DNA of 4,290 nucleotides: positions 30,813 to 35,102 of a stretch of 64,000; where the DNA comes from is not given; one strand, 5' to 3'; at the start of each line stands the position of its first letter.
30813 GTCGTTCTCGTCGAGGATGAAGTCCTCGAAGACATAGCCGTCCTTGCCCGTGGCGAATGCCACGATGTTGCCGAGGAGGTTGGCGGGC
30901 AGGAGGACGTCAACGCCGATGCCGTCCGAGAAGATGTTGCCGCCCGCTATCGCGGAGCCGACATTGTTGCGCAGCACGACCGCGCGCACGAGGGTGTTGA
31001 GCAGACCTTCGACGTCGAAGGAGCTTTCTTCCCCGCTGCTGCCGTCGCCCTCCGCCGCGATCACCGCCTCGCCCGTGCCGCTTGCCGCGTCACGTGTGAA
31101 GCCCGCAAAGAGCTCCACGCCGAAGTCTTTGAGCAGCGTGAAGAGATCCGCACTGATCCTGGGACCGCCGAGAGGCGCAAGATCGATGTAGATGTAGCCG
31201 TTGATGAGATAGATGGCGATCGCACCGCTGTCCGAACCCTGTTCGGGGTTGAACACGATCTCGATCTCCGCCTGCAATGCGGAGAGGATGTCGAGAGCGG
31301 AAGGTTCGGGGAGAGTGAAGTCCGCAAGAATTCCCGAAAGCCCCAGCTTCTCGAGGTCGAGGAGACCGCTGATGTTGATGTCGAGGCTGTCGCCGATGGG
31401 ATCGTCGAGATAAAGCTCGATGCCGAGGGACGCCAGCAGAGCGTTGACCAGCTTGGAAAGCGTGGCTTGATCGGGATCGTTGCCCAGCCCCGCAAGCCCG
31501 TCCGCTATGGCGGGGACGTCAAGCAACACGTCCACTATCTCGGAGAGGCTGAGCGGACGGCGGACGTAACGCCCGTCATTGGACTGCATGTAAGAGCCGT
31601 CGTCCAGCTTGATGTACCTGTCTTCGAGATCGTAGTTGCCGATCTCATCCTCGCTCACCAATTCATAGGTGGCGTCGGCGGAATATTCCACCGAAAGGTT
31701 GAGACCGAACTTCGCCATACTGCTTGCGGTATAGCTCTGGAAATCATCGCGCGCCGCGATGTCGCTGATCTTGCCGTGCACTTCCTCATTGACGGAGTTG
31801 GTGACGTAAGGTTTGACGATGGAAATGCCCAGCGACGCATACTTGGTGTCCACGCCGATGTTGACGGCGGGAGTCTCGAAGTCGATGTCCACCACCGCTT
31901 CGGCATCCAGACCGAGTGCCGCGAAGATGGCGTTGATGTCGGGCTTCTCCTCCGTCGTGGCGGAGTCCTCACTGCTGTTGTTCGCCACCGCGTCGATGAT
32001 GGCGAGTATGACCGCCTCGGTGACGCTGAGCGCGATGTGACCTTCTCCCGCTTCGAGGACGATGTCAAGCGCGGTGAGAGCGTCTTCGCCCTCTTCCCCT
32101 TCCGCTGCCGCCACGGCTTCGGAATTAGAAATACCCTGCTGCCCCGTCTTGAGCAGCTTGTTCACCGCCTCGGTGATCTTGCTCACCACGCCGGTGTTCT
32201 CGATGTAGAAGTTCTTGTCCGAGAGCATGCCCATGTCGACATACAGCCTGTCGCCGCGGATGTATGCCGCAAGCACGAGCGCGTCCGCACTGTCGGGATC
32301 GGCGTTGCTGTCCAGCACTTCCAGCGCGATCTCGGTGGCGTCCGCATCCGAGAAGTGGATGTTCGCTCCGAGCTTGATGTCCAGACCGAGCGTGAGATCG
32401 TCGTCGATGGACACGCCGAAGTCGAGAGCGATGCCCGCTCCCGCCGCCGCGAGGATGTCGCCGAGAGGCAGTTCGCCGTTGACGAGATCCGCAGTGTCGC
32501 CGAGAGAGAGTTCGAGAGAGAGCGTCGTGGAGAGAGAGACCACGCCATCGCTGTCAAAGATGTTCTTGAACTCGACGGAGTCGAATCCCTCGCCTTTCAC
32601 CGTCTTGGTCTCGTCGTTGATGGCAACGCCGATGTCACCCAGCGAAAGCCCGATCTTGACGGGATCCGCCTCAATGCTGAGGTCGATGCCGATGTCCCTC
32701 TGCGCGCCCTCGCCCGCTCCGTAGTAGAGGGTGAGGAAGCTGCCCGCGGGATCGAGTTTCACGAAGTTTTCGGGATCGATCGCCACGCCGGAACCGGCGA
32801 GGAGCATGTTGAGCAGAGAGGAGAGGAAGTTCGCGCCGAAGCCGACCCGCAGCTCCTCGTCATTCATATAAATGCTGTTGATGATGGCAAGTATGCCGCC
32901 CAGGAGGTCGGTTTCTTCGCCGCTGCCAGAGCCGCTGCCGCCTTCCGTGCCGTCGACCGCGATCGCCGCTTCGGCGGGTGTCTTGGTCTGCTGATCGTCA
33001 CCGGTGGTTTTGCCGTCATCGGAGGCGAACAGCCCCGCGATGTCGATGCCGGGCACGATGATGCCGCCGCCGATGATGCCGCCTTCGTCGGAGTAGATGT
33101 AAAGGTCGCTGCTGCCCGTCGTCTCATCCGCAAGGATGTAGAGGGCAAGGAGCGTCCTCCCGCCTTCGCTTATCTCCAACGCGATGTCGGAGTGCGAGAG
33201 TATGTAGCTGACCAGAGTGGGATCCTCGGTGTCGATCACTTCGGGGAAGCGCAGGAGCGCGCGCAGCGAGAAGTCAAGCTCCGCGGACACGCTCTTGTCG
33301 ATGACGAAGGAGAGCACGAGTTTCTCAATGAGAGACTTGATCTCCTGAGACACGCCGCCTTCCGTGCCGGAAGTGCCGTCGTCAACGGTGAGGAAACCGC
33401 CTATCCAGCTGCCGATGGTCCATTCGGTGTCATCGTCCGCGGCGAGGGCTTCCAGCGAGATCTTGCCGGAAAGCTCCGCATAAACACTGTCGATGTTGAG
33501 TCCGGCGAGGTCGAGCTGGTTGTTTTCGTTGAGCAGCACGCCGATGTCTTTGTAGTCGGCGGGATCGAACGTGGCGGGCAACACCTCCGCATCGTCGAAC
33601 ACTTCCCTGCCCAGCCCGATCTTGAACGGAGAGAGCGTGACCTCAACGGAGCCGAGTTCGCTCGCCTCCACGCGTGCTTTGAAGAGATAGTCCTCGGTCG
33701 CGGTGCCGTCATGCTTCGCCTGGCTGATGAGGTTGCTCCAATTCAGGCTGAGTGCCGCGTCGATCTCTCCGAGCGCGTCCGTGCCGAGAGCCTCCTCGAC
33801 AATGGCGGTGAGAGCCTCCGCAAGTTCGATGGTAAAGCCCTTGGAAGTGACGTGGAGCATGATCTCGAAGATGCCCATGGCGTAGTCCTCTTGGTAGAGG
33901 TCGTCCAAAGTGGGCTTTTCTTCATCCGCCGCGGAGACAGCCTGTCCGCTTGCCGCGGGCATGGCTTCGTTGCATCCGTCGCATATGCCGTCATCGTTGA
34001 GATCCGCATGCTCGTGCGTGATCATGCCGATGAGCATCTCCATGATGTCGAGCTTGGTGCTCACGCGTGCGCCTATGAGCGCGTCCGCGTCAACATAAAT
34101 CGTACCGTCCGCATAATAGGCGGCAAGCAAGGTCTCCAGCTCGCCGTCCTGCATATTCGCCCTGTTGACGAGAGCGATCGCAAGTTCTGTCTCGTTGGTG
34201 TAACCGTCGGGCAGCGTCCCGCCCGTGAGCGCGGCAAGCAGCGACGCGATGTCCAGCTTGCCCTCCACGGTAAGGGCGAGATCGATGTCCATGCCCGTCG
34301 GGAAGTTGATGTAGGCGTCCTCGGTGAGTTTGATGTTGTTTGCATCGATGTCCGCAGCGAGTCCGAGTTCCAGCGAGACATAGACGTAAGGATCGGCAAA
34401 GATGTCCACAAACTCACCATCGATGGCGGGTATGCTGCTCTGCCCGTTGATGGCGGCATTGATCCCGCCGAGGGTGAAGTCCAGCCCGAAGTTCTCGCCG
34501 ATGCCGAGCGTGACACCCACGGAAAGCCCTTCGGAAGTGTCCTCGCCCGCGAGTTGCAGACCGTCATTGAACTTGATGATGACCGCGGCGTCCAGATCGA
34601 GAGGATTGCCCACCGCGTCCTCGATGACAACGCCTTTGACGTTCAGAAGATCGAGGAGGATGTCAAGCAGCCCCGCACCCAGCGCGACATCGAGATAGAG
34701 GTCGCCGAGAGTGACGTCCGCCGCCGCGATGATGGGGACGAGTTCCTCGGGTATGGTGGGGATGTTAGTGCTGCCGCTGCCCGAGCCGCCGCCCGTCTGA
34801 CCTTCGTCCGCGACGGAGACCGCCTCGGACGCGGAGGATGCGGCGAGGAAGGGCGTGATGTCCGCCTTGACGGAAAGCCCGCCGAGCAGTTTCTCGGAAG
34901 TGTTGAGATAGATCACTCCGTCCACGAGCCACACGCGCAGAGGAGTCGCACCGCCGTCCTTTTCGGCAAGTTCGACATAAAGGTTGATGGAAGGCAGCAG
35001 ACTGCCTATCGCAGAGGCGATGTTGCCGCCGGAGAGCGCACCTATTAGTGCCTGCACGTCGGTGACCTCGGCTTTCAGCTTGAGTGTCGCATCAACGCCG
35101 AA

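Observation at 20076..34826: About 14 variable-length modules, each closed by an L-Y-[VIL]-D motif and joined by an E-A-V-T-A-A-D-type linker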

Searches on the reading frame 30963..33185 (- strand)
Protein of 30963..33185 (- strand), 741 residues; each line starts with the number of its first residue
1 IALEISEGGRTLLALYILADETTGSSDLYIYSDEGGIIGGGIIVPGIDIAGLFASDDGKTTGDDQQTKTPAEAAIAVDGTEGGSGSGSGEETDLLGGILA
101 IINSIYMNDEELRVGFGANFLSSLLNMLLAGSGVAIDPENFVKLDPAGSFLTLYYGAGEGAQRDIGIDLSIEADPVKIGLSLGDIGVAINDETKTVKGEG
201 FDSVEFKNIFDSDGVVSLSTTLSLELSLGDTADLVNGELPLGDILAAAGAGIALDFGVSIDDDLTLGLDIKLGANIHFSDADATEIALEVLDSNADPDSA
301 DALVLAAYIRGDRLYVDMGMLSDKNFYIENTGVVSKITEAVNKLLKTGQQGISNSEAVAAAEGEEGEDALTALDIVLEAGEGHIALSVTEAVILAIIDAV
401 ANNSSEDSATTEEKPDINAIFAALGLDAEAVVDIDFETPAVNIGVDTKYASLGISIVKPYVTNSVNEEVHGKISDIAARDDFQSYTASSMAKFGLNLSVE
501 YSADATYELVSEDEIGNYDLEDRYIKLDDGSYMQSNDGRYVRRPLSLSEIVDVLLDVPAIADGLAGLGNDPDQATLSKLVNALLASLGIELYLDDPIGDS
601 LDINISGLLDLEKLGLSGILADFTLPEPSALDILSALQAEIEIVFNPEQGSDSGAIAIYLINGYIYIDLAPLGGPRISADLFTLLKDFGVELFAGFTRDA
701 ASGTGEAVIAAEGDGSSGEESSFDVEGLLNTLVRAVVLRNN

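Call 43: predict_structure(alignment_id=A3)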
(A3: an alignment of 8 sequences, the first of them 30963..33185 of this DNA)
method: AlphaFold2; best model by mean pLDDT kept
length: 741 residues; sequences in the alignment: 8
mean_pLDDT: 37.5   pTM: 0.33
mean pLDDT of the five models: 37.5, 36.1, 36.0, 35.7, 33.0
residues with pLDDT >= 90: 0; 70-90: 7; 50-70: 97; < 50: 637
segments of 3 or more residues with pLDDT < 50: 1-211, 213-218, 228-267, 328-506, 527-532, 543-634, 641-645, 647-652, 666-677, 683-741
pLDDT, mean of each block of 10 residues (from residue 1): 35 42 43 32 32 26 24 22 24 26 28 35 37 34 37 34 36 40 42 28 34 48 48 37 29 33 47 54 56 57 56 56 50 45 35 23 26 20 22 27 31 30 29 33 35 33 32 40 31 35 46 70 56 57 41 38 44 33 29 32 45 40 35 49 45 48 49 45 43 32 26 26 28 27 27
secondary structure, 60 per line:
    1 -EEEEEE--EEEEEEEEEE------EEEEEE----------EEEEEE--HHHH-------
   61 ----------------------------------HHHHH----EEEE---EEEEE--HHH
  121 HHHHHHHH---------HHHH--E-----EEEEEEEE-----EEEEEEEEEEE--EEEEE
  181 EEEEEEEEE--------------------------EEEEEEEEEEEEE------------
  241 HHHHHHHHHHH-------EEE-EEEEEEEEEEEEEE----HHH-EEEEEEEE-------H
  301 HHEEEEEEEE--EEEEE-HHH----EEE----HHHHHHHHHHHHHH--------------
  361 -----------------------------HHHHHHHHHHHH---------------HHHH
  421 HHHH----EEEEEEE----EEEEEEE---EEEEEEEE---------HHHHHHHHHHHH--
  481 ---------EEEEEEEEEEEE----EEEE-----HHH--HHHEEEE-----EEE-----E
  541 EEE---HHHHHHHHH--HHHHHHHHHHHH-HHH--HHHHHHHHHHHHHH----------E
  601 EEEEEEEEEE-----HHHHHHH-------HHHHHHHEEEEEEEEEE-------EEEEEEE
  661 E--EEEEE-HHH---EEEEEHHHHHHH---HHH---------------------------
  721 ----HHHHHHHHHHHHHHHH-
elements in order (helices of 4 or more, strands of 3 or more residues): E2-7 E10-19 E26-31 E42-47 H50-53 H95-99 E104-107 E111-115 H118-128 H138-141 E150-157 E163-173 E176-189 E216-228 H241-251 E259-261 E263-276 E285-292 E303-310 E313-317 E326-328 H333-346 H390-401 H417-424 E429-435 E440-446 E450-457 H467-478 E490-501 E506-509 E523-526 E532-534 E540-543 H547-555 H558-569 H576-589 E600-610 H616-622 H630-636 E637-646 E654-661 E664-668 E676-680 H681-687 H725-740

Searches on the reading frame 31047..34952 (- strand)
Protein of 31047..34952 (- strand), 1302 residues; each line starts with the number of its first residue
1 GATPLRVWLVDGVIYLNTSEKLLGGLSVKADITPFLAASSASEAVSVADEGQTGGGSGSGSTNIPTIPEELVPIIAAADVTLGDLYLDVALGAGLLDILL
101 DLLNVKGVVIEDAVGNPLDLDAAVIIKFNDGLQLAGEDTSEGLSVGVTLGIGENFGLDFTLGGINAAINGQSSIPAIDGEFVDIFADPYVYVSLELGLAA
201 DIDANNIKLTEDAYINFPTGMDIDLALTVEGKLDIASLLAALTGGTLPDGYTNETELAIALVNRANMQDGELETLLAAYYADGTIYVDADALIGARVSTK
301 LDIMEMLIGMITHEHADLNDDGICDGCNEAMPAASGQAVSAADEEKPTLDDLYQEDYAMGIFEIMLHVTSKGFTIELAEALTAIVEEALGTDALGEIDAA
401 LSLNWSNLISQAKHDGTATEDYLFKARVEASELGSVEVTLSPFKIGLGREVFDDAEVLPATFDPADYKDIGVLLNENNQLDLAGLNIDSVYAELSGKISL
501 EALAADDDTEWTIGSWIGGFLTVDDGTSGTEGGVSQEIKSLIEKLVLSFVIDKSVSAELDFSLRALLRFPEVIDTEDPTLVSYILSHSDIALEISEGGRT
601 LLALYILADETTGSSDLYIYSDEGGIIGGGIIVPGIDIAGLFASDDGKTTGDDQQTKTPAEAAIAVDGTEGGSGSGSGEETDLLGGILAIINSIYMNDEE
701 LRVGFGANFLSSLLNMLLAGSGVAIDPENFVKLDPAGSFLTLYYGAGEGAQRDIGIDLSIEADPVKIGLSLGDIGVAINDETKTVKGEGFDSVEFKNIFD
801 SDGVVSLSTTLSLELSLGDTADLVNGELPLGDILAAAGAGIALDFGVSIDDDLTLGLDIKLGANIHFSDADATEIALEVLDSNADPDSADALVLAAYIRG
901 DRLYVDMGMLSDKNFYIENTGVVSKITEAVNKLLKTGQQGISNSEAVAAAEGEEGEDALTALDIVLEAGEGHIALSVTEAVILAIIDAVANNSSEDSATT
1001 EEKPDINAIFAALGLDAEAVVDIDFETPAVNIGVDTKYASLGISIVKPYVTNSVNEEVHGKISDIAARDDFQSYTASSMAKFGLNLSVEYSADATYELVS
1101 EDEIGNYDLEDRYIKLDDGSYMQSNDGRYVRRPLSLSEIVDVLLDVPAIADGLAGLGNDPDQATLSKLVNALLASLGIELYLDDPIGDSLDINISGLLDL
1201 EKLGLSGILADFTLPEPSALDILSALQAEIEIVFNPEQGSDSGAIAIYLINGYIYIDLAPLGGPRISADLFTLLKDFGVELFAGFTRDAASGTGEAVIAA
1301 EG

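Call 14: find_homologous_proteins(query=window:31047-34952:-, max_evalue=0.00001)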
Query window:31047-34952:- (1302 aa): 8 proteins with E <= 0.00001 among 8000 candidates.
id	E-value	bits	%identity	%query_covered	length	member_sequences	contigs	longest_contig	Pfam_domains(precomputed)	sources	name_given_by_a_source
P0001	0.0e+0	2331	97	87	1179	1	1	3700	-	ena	-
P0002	0.0e+0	1072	49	93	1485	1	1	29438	-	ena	-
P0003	0.0e+0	1068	51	94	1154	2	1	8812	-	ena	-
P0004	6.3e-295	1000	47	97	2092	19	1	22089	-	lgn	-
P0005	7.4e-251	854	48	83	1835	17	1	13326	-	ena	-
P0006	1.6e-243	830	48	72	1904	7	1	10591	-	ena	-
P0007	1.3e-198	681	46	69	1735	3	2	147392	-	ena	-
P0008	3.0e-123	432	51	35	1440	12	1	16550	-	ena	-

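Call 17: find_encoding_contigs(protein=P0007, flank=10000, max_places=3)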
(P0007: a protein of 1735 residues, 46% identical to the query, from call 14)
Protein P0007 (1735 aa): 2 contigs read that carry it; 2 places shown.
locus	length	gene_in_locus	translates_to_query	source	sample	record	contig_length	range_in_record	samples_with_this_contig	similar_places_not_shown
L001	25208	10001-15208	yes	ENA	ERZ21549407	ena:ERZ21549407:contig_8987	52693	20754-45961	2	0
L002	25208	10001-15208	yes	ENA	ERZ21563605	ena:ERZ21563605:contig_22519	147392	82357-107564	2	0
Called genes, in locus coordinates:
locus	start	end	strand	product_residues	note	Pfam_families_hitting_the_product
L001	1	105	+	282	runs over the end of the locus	-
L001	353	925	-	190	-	PF03703:bPH_2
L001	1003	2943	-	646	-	-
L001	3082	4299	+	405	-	PF01676:Metalloenzyme, PF10143:PhosphMutase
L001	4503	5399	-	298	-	PF07786:HGSNAT_cat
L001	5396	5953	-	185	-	-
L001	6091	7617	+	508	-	PF02838:Glyco_hydro_20b (weak), PF00728:Glyco_hydro_20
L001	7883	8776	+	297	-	-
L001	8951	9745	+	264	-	PF02585:PIG-L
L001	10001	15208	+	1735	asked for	-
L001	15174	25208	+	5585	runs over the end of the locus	-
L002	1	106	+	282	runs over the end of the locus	-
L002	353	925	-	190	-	PF03703:bPH_2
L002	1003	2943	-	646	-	-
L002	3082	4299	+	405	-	PF01676:Metalloenzyme, PF10143:PhosphMutase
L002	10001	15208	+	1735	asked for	-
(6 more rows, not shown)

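Call 18: find_encoding_contigs(protein=P0002, flank=10000, max_places=3)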
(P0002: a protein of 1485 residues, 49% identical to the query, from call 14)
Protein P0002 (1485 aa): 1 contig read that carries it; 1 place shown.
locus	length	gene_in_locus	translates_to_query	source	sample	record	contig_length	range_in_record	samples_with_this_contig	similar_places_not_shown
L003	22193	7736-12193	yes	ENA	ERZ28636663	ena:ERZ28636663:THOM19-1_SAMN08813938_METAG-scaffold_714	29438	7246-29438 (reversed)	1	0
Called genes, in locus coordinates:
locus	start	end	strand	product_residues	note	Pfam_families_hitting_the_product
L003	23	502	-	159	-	-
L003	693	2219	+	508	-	PF02838:Glyco_hydro_20b, PF00728:Glyco_hydro_20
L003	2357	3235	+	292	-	-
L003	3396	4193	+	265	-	PF02585:PIG-L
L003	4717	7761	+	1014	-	-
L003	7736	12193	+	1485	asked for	-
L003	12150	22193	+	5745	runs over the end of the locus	-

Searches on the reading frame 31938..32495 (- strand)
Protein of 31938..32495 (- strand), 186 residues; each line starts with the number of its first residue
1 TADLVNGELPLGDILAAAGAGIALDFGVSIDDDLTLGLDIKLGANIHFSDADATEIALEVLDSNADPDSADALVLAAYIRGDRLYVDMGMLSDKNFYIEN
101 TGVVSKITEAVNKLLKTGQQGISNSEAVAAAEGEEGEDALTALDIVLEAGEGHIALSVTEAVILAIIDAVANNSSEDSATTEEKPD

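Call 44: search_protein_representatives(alignment_id=A4)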
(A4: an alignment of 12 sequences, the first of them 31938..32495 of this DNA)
Query: 12 sequences, 171 profile positions. Proteins with E-value up to 0.001 (for the whole library): 113; up to 1e-10: 61; up to 1e-30: 21. The best 113 are listed.
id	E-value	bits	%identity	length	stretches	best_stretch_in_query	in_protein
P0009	3.4e-187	632.4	-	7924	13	16-165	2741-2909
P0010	7.3e-175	592.3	-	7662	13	6-166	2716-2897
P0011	7.2e-145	494.7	-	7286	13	6-166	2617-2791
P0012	6.0e-120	413.6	-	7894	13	6-166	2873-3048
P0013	9.3e-120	412.9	-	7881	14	5-166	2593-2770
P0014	4.1e-116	401.1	-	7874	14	7-164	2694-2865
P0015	4.8e-109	378.1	-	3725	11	14-166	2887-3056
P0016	6.8e-102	354.8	-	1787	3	5-171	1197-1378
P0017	3.4e-69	248.4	-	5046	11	15-163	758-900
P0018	4.3e-65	235.0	-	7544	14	33-166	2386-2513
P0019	8.6e-64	230.8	-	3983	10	17-165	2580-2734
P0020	3.5e-62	225.5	-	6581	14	17-169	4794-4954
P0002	4.3e-60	218.7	-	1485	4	12-166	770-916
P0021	1.4e-58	213.8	-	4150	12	32-166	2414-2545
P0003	3.0e-56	206.2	-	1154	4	1-166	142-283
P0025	3.5e-36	140.9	-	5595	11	34-158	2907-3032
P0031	4.2e-28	114.6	-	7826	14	29-166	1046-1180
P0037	4.7e-20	88.4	-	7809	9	6-166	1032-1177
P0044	3.3e-18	82.4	-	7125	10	27-165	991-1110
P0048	5.7e-17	78.4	-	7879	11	27-166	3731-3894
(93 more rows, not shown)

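Call 65: search_protein_families(library=pfam, alignment_id=A7, max_evalue=0.001)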
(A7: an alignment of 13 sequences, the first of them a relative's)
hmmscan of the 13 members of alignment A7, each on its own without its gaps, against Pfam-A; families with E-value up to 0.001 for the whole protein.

A. member 1, P0033 (4265 aa): 2 families
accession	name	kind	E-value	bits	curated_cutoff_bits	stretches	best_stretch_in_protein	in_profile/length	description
PF07532.17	Big_4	-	6.8e-06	26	22.1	0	3916-3944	13-42/59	Bacterial Ig-like domain (group 4)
PF03948.19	Ribosomal_L9_C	-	0.00027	21.7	23.2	0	1547-1596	32-82/86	Ribosomal protein L9, C-terminal domain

B. families by the number of members that match (of 13 scanned): 2 families
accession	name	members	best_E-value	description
PF07532.17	Big_4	3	4.9e-07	Bacterial Ig-like domain (group 4)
PF03948.19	Ribosomal_L9_C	1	0.00027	Ribosomal protein L9, C-terminal domain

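Call 67: list_cluster_members(proteins=[P0009, P0013, P0014, P0018, P0020, P0025, P0031, P0037, P0044, P0048])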
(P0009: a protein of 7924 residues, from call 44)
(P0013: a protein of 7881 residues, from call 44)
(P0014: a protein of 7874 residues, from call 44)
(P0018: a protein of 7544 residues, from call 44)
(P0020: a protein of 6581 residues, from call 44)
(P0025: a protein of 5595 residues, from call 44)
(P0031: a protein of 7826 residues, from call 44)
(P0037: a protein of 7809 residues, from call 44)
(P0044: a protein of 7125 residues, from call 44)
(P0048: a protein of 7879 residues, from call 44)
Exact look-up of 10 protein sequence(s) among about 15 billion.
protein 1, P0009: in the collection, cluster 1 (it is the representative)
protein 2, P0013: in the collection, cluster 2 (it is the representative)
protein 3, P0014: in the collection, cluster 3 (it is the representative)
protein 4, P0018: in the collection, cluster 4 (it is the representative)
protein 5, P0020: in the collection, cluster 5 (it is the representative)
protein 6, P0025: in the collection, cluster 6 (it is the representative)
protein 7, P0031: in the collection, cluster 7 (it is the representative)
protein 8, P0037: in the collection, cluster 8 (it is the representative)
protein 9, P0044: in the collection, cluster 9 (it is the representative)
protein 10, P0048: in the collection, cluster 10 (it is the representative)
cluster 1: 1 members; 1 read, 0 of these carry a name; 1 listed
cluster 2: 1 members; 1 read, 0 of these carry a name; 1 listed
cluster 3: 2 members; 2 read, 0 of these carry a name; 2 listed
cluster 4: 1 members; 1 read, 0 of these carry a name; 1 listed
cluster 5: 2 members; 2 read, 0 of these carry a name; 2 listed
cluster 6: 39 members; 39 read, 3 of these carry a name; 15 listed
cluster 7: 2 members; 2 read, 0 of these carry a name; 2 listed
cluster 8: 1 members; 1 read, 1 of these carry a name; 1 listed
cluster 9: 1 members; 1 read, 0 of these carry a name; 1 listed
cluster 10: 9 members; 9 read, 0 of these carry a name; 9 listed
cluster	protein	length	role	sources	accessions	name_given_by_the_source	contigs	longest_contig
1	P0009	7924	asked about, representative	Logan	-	-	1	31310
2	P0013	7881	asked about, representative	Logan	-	-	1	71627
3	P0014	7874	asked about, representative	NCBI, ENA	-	-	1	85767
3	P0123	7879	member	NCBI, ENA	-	-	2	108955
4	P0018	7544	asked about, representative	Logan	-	-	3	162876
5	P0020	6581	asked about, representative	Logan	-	-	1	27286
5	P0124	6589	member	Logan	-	-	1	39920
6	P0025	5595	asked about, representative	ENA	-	-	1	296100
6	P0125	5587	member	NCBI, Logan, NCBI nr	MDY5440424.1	MAG: hypothetical protein SPG06_06695 [Eubacteriales bacterium] | hypothetical protein [Eubacteriales bacterium]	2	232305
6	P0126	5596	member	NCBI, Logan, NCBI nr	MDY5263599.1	MAG: hypothetical protein SPH07_00970 [Eubacteriales bacterium] | hypothetical protein [Eubacteriales bacterium]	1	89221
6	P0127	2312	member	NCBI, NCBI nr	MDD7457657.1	MAG: hypothetical protein PUK83_04445 [Clostridia bacterium] | hypothetical protein [Clostridia bacterium]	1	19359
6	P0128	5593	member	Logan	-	-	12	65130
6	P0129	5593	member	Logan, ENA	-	-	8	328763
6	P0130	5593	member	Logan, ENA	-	-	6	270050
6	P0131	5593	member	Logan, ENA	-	-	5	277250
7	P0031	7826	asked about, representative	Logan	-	-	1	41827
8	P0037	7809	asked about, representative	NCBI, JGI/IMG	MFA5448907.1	MAG: carboxypeptidase-like regulatory domain-containing protein [Clostridia bacterium]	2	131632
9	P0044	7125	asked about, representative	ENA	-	-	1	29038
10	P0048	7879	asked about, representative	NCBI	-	-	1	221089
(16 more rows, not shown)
